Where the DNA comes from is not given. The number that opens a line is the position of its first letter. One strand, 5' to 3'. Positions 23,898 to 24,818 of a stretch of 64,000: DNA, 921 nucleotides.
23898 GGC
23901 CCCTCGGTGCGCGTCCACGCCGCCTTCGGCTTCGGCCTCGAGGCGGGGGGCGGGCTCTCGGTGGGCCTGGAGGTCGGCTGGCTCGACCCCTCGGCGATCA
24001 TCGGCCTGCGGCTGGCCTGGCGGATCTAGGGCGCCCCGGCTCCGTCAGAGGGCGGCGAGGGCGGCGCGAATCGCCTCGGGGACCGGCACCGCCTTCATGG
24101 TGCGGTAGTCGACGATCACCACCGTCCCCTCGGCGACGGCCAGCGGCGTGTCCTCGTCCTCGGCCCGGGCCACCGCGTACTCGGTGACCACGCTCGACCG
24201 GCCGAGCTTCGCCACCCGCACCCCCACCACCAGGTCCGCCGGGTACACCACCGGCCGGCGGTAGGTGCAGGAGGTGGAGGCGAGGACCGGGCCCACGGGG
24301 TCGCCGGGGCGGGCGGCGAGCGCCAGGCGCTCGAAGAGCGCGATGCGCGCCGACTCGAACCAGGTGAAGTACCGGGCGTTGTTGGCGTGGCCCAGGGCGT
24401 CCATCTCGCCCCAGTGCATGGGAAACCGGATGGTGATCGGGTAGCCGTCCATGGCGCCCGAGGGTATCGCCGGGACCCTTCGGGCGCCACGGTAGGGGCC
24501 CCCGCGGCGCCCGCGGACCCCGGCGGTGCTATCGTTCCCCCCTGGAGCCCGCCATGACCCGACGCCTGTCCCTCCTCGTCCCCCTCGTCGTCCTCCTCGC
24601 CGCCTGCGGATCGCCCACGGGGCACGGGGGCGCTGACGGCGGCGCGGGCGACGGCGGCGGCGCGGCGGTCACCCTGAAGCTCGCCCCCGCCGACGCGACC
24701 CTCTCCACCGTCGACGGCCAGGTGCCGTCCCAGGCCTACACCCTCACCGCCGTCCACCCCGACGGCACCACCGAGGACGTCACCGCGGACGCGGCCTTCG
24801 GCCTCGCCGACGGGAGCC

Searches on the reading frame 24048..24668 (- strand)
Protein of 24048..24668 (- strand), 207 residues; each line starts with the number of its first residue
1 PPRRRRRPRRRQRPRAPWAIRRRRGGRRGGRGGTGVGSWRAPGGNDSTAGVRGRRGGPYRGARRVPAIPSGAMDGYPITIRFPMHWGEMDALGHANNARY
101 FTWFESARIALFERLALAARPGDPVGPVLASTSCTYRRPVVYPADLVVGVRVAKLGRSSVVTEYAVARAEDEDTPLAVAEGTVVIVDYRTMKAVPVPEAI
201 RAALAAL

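Call 48: search_protein_families(library=pfam, proteins=[window:24048-24668:-], max_evalue=0.001)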
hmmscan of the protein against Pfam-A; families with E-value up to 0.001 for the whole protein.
window:24048-24668:- (207 aa): 2 families
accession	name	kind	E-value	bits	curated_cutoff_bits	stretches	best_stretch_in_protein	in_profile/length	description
PF13279.12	4HBT_2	-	1.1e-22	81.2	25.5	1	85-204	2-122/122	Thioesterase-like superfamily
PF03061.28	4HBT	-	2.5e-15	57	20.6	1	93-172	2-76/79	Thioesterase superfamily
